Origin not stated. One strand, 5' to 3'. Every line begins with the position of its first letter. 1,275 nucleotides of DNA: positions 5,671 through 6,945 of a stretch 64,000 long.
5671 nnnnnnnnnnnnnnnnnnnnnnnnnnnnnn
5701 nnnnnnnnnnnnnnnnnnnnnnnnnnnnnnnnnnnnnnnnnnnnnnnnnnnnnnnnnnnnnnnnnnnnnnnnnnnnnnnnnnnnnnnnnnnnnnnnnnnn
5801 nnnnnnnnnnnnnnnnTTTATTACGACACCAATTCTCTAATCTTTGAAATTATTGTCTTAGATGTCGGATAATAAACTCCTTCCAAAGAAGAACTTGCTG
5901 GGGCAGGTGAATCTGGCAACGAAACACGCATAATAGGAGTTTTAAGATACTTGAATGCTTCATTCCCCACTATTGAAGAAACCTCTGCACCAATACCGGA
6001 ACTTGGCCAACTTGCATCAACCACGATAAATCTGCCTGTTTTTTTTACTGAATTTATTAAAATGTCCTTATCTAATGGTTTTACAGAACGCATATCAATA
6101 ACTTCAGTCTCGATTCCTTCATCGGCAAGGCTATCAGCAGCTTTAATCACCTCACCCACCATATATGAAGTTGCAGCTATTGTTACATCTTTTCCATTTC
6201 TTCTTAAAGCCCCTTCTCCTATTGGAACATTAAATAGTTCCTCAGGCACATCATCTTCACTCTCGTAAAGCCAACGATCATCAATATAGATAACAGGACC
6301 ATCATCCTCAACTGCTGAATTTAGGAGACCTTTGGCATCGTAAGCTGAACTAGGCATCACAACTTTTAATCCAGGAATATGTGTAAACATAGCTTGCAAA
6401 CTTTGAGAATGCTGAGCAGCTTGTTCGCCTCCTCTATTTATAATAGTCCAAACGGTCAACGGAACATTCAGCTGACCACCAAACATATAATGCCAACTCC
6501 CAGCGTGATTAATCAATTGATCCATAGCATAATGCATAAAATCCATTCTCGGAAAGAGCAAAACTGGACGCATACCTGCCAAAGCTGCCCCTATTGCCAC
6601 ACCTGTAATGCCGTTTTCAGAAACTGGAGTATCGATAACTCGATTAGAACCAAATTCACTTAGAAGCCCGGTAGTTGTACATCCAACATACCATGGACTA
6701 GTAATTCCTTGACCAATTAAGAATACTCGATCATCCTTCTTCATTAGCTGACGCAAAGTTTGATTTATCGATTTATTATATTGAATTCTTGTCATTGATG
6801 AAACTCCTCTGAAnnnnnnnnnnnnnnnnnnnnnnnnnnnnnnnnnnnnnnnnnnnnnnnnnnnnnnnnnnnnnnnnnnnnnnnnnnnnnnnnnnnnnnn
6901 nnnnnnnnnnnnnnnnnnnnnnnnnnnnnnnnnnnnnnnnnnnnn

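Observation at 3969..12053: Glycan operon with an E1alpha/E1beta ThDP enzyme pair between an NDP-sugar SDR and a DegT aminotransferase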

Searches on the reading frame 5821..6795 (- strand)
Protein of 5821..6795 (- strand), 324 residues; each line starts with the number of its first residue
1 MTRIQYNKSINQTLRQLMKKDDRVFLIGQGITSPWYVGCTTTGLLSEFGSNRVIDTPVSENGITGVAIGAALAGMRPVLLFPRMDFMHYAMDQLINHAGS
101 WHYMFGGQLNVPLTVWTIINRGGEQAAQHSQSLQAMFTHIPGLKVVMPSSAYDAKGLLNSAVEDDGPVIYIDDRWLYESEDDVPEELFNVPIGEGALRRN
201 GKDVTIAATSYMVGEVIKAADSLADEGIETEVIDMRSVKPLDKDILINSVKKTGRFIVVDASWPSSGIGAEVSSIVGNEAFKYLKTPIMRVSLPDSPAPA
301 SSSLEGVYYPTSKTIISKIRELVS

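Call 3: search_protein_families(library=pfam, proteins=[window:5821-6795:-])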
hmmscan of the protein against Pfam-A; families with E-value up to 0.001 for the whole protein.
window:5821-6795:- (324 aa): 3 families
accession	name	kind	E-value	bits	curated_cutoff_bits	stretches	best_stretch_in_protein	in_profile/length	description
PF02780.25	Transketolase_C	-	1.1e-36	125.9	25.9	1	193-315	1-124/124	Transketolase, C-terminal domain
PF02779.29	Transket_pyr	-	1e-33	116.8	27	1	4-174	3-169/174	Transketolase, pyrimidine binding domain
PF22613.1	Transketolase_C_1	-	0.00084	20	27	0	201-276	11-71/113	Transketolase-like TK C-terminal domain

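Call 4: search_protein_families(library=ncbifam, proteins=[window:5821-6795:-])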
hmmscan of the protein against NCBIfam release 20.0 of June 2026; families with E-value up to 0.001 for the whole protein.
window:5821-6795:- (324 aa): 7 families
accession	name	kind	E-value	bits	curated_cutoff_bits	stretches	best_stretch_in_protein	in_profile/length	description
NF006667.0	PRK09212.1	subfamily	1.4e-99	333.1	321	1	1-323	1-323/327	pyruvate dehydrogenase complex E1 component subunit beta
NF008854.0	PRK11892.1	equivalog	2.3e-93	313.4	454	1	7-322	145-461/464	pyruvate dehydrogenase complex E1 component subunit beta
NF004559.0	PRK05899.2-5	equivalog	5.3e-23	81.1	488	1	41-323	350-624/627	transketolase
TIGR00204.1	dxs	equivalog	2.6e-22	79.1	465.95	1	5-296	311-586/616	1-deoxy-D-xylulose-5-phosphate synthase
NF008968.0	PRK12315.1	subfamily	1.1e-13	50.4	510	1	5-285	280-546/582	1-deoxy-D-xylulose-5-phosphate synthase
NF003933.0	PRK05444.2-2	equivalog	2e-13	49.7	395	1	13-298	302-578/606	1-deoxy-D-xylulose-5-phosphate synthase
NF004556.0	PRK05899.2-2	equivalog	2.6e-09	35.9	575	1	192-282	510-599/639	transketolase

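Call 63: search_solved_structures(query=window:5821-6795:-, max_evalue=1e-20, show_alignments=2)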
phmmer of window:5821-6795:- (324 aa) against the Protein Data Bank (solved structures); distinct sequences matched with E-value up to 1e-20: 12.
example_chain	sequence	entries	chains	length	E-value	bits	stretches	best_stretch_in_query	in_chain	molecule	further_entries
3duf_B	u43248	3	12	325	3.7e-69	236.5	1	8-321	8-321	Pyruvate dehydrogenase E1 component subunit beta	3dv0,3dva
1w85_B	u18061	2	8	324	4.7e-69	236.2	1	8-321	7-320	PYRUVATE DEHYDROGENASE E1 COMPONENT, BETA SUBUNIT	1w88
6cer_B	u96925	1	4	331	2.1e-68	234.1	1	6-321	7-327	Pyruvate dehydrogenase E1 component subunit beta, mitochondrial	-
3exe_B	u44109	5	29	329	2.2e-68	234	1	6-321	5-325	Pyruvate dehydrogenase E1 component subunit beta, mitochondrial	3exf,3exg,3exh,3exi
1ni4_B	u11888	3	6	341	2.3e-68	233.9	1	6-321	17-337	Pyruvate dehydrogenase E1 component: Beta subunit | Pyruvate dehydrogenase E1 component subunit beta | Pyruvate dehydrogenase E1 component subunit beta, mitocho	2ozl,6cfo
1ik6_A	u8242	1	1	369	4e-67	229.8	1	7-320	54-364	pyruvate dehydrogenase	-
1um9_B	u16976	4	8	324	1.1e-64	221.8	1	8-318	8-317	2-oxo acid dehydrogenase beta subunit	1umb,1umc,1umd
1qs0_B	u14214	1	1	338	3.7e-57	197.1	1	10-316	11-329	2-OXOISOVALERATE DEHYDROGENASE BETA-SUBUNIT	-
2bp7_B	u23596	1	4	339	3.7e-57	197.1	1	10-316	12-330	2-OXOISOVALERATE DEHYDROGENASE BETA SUBUNIT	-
1dtw_B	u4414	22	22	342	2.8e-52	181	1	8-315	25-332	BRANCHED-CHAIN ALPHA-KETO ACID DEHYDROGENASE BETA SUBUNIT | 2-OXOISOVALERATE DEHYDROGENASE BETA SUBUNIT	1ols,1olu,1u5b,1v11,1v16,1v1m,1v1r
2j9f_B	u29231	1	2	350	3e-52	181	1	8-315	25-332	2-OXOISOVALERATE DEHYDROGENASE BETA SUBUNIT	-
1olx_B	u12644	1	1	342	6.2e-51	176.6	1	8-315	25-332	2-OXOISOVALERATE DEHYDROGENASE BETA SUBUNIT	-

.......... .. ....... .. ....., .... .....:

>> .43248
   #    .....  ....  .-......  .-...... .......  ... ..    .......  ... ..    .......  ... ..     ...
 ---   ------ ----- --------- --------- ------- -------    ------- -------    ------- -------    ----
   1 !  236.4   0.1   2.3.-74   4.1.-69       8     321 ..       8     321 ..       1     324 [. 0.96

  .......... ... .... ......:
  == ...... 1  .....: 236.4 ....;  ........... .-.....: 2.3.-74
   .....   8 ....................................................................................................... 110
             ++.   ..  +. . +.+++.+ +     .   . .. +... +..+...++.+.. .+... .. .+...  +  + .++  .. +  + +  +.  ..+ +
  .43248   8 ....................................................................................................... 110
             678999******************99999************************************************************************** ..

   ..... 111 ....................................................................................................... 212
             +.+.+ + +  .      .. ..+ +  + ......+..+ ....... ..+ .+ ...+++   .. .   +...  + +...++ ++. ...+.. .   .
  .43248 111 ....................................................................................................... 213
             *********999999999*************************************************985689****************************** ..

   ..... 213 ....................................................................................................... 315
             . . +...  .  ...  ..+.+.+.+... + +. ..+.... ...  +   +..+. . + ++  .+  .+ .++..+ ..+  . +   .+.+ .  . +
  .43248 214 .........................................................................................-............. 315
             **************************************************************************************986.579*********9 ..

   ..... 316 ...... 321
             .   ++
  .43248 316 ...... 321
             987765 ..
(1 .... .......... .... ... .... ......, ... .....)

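Call 73: find_related_loci(query=window:5821-6795:-, collection=metagenome_contigs, flank=7000)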
Query window:5821-6795:- (324 aa) in metagenome_contigs; peptide patterns used: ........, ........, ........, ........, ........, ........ (x = any residue, [..] = any of these).
199 stretches matched a pattern; 71 encode a relative of the query (tblastn E <= 1e-3); 70 distinct loci.
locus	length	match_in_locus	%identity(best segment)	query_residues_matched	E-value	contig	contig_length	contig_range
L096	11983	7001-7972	100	1-324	0e+0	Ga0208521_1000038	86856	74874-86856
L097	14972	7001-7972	100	1-324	0e+0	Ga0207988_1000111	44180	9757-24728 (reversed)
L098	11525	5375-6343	67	1-323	4e-158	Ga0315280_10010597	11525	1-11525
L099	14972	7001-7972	68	1-323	4e-156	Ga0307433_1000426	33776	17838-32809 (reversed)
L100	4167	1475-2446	66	1-323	2e-159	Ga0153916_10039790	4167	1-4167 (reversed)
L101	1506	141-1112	67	1-324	1e-168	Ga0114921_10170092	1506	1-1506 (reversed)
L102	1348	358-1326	65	1-323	2e-167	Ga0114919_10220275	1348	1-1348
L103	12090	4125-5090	64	1-322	9e-152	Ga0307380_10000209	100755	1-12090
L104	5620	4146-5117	65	1-323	1e-152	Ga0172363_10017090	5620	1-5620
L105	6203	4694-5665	65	1-323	1e-151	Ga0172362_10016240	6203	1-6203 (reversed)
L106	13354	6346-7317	64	1-323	4e-151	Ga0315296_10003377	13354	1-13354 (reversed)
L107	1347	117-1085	64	1-323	1e-165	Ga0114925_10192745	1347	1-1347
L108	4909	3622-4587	66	1-322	8e-153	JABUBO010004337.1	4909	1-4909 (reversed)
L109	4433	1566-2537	64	1-323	3e-153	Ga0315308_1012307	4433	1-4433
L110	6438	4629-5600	63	1-323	5e-150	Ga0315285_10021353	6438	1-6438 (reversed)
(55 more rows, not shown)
